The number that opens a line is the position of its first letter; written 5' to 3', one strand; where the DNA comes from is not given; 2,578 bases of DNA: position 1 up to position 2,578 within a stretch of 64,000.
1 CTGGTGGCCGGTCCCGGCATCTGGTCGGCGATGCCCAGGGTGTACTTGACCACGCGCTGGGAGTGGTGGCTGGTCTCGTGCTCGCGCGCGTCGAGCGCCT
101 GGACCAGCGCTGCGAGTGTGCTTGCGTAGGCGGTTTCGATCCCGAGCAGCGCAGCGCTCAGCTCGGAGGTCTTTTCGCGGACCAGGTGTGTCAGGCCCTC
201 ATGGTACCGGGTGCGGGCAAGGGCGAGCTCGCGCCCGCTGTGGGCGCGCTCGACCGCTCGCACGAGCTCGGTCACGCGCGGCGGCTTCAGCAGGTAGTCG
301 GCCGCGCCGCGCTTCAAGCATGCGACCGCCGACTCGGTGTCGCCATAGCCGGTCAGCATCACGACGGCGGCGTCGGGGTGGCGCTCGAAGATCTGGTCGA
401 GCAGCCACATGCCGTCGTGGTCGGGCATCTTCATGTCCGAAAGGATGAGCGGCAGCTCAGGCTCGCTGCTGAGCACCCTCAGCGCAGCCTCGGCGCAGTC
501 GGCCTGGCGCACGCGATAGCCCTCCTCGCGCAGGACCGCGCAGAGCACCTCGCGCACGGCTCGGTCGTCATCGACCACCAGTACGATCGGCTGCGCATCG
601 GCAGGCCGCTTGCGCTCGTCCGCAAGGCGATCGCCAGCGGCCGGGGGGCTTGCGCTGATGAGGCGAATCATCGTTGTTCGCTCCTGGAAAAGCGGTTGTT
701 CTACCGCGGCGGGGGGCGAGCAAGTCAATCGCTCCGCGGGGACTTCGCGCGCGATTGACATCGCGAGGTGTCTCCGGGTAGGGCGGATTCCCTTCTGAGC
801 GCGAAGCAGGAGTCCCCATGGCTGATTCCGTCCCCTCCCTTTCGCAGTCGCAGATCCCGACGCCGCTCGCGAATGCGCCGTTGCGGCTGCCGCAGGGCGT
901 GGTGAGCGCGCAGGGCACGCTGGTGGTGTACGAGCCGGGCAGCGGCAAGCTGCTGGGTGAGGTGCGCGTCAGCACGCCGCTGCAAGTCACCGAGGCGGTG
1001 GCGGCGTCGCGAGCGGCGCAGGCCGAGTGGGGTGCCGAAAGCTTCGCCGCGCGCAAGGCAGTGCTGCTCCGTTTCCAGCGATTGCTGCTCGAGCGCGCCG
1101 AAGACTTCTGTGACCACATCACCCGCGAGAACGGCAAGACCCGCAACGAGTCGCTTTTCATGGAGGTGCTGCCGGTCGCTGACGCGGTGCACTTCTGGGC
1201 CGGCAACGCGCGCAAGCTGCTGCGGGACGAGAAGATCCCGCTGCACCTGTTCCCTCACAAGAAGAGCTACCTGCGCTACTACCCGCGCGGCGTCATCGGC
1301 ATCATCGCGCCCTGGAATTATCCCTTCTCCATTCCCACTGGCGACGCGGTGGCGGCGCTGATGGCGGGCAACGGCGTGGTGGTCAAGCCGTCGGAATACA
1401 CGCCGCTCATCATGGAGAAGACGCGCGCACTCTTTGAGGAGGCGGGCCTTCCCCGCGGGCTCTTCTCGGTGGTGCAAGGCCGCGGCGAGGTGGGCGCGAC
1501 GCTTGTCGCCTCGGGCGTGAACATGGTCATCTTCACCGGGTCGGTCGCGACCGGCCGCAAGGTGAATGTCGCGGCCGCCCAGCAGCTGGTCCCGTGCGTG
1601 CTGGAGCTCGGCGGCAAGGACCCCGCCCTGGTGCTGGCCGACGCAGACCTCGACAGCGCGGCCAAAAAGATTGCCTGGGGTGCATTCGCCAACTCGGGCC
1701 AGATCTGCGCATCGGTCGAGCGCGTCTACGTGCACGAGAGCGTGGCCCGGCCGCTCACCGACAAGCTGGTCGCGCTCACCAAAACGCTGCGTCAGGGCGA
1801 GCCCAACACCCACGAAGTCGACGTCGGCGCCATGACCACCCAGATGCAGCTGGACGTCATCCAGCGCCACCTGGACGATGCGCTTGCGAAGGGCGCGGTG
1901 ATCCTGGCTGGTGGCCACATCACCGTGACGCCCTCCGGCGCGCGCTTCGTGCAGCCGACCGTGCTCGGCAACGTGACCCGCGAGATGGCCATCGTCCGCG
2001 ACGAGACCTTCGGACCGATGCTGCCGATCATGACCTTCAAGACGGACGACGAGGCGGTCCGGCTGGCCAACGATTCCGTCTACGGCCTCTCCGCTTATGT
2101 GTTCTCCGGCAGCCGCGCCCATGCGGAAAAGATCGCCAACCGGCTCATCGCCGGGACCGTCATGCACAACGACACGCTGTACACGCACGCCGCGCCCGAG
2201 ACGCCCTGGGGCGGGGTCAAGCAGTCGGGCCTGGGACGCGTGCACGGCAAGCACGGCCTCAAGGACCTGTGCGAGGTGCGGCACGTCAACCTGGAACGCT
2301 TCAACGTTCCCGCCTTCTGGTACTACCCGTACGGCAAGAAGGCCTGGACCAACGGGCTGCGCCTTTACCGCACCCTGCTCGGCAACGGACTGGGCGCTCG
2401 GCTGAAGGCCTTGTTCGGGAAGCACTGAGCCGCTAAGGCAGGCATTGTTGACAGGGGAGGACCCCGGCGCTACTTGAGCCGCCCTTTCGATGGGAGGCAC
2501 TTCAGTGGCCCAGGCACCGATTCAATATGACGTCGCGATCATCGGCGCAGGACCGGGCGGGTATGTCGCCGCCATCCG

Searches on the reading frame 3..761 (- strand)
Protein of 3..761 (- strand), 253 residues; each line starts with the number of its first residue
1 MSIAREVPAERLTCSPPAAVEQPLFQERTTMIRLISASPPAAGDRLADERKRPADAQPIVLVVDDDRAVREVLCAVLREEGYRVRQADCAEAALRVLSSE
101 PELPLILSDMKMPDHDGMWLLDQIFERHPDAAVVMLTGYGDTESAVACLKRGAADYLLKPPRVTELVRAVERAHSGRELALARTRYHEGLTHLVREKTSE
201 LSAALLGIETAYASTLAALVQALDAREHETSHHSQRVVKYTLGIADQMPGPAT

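Call 62: search_protein_families(library=pfam, proteins=[window:3-761:-], max_evalue=0.00001)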
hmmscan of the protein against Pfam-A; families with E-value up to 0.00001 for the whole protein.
window:3-761:- (253 aa): 1 family
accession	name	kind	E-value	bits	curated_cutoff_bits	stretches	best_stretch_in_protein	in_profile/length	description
PF00072.30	Response_reg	-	7.3e-26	91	30.2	1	60-170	1-110/111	Response regulator receiver domain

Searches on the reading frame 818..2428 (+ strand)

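Call 62: search_protein_families(library=pfam, proteins=[window:818-2428:+], max_evalue=0.00001)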
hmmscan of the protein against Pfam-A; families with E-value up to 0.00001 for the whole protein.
window:818-2428:+ (536 aa): 1 family
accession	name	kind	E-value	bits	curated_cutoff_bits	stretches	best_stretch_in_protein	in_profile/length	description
PF00171.27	Aldedh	-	4e-144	481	23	1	31-490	5-461/461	Aldehyde dehydrogenase family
